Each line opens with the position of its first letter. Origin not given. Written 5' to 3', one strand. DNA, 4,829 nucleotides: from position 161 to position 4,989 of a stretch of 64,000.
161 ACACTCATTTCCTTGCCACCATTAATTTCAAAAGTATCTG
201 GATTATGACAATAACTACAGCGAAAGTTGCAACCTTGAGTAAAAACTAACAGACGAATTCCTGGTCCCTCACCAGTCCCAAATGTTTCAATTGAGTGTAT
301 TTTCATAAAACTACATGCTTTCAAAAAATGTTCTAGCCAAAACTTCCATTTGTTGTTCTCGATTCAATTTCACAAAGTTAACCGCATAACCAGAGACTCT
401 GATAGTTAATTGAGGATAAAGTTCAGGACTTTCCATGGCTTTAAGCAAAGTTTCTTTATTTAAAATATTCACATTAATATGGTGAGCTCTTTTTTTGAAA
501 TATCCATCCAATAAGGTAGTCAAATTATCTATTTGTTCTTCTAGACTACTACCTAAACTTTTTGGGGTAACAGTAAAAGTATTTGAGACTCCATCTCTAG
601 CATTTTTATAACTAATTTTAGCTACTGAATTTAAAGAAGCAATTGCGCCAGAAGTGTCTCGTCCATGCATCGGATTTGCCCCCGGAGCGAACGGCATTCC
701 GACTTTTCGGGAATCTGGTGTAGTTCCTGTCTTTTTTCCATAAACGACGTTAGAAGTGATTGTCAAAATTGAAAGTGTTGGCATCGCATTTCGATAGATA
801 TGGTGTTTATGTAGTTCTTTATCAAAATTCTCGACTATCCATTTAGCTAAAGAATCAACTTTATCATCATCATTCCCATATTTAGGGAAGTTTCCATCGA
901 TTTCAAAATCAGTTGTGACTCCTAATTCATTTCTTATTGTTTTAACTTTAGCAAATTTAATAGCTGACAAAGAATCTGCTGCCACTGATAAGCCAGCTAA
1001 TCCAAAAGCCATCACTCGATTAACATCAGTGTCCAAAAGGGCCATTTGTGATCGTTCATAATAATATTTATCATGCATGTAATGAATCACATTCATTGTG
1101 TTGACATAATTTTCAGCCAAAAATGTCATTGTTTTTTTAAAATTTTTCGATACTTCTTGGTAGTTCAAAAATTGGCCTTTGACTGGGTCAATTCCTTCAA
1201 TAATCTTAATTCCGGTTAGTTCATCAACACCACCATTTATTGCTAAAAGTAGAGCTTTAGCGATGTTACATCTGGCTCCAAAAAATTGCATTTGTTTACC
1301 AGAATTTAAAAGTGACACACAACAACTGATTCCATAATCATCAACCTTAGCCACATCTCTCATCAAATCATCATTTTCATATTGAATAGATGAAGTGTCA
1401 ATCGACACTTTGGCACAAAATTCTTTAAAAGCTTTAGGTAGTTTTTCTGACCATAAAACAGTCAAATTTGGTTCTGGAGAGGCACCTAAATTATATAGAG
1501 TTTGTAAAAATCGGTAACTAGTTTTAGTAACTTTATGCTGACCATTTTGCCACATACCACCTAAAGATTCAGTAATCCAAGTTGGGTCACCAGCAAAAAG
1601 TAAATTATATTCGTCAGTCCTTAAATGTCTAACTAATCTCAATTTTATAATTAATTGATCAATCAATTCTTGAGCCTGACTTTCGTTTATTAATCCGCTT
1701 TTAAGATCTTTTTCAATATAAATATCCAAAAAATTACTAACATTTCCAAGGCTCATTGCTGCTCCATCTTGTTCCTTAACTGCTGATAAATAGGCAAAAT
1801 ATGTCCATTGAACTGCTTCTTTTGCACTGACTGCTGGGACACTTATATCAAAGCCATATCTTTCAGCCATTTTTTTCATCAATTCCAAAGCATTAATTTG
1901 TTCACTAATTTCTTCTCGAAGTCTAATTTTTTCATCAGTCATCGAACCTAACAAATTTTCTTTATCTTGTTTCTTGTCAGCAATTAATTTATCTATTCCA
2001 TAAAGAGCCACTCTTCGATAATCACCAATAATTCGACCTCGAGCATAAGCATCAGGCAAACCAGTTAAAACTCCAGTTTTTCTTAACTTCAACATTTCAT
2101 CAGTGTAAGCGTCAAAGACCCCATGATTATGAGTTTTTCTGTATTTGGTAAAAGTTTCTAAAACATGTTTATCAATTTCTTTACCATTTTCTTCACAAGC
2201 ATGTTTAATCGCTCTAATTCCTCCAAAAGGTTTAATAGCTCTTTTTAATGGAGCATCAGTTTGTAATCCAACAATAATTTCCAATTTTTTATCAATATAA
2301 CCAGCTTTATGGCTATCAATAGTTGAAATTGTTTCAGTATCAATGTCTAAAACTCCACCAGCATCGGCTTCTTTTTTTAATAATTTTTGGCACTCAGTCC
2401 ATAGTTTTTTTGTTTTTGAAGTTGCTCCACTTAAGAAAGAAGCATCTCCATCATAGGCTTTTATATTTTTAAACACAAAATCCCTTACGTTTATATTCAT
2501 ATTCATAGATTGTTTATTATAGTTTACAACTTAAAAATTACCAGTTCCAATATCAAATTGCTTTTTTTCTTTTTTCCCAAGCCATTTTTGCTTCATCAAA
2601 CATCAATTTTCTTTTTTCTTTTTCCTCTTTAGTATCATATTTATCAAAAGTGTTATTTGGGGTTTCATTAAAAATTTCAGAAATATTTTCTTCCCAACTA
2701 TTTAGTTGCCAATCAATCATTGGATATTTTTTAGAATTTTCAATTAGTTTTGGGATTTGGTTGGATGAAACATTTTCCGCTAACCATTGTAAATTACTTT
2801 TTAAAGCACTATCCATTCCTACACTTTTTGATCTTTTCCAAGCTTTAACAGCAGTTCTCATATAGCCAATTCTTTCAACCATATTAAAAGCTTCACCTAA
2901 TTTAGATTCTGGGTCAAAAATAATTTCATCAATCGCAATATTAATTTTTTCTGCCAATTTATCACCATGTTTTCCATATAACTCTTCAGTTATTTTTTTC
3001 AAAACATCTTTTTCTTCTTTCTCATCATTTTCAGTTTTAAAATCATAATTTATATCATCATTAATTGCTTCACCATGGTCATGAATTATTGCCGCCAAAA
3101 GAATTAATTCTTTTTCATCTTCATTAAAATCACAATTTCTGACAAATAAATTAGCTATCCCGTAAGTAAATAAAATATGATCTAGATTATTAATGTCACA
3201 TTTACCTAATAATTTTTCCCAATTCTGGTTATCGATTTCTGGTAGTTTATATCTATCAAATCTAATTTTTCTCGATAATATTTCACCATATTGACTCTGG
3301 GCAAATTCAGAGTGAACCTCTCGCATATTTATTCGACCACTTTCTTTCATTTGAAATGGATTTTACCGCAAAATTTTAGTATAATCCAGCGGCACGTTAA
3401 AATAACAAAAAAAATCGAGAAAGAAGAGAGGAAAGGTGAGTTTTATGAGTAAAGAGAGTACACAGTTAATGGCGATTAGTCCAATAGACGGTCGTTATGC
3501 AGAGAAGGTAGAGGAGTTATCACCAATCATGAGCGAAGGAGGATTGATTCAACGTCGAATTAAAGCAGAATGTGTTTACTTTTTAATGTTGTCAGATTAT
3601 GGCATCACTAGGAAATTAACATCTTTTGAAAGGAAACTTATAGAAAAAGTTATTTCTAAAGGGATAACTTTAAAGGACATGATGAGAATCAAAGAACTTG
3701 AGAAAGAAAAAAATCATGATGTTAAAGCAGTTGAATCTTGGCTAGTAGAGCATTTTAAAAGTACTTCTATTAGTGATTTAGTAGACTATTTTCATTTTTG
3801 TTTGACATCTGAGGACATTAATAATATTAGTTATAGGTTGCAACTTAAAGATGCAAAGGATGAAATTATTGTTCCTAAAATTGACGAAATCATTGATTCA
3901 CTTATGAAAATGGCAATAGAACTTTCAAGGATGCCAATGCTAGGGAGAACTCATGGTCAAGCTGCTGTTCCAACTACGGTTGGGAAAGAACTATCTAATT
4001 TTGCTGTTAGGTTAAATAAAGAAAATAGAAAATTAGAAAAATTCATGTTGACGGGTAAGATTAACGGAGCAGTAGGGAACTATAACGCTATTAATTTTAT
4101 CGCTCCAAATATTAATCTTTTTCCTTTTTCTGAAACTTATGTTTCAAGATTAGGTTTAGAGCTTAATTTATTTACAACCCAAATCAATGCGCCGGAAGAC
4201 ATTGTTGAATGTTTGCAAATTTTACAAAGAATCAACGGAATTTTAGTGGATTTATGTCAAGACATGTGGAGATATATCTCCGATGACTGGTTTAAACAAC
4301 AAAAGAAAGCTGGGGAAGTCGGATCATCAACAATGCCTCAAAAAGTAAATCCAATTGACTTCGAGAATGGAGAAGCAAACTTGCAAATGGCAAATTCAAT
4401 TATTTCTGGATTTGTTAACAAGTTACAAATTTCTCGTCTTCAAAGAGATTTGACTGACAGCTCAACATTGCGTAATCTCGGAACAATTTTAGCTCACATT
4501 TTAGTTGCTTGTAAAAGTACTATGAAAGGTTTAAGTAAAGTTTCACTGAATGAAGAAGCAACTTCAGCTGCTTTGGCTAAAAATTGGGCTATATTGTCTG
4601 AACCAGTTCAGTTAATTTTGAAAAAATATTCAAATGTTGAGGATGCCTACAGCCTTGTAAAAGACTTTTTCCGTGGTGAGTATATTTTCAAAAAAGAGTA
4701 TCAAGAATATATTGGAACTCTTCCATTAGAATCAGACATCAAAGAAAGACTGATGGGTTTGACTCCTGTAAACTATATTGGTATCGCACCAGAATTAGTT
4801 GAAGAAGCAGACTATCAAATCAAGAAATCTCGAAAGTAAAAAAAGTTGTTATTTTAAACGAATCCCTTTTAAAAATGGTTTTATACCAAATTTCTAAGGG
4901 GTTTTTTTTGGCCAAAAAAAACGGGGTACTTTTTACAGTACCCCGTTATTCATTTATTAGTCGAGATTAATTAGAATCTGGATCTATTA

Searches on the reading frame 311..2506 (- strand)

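Call 44: search_protein_families(library=pfam, proteins=[window:311-2506:-], max_evalue=0.001)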
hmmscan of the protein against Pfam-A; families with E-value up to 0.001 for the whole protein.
window:311-2506:- (731 aa): 2 families
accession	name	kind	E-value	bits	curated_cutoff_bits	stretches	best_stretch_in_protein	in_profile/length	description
PF02901.20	PFL-like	-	6.2e-202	673.1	24.3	1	5-590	5-647/647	Pyruvate formate lyase-like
PF01228.26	Gly_radical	-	3.2e-37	127.7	22.2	1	606-712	1-106/106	Glycine radical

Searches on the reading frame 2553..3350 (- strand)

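Call 44: search_protein_families(library=pfam, proteins=[window:2553-3350:-], max_evalue=0.001)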
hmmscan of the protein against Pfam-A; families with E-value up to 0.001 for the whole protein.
window:2553-3350:- (265 aa): 2 families
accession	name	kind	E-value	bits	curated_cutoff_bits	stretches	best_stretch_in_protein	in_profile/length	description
PF01966.28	HD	-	0.00027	21.6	22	1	56-130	2-75/116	HD domain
PF13023.12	HD_3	-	0.00031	21.1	22.5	1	54-133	22-102/165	HD domain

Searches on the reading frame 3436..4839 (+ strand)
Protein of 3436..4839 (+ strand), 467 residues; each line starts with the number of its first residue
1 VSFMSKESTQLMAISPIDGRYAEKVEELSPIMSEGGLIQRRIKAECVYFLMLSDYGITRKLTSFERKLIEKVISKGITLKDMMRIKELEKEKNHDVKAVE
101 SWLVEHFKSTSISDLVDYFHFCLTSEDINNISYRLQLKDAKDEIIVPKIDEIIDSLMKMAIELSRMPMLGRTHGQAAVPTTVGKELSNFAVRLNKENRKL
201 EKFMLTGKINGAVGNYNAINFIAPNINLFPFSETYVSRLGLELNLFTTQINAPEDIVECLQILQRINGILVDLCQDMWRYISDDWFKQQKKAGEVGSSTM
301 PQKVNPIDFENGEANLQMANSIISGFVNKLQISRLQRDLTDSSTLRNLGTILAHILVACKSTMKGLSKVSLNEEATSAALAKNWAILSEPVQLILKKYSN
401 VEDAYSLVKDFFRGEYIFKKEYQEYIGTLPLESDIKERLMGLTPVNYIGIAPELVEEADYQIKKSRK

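Call 44: search_protein_families(library=pfam, proteins=[window:3436-4839:+], max_evalue=0.001)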
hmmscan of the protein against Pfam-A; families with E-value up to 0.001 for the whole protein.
window:3436-4839:+ (467 aa): 2 families
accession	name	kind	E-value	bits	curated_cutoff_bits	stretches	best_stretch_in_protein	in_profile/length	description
PF00206.25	Lyase_1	-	1.6e-42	146.5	27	1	19-313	1-304/312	Lyase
PF08328.16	ASL_C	-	1.2e-35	122.4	35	1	333-448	1-115/115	Adenylosuccinate lyase C-terminal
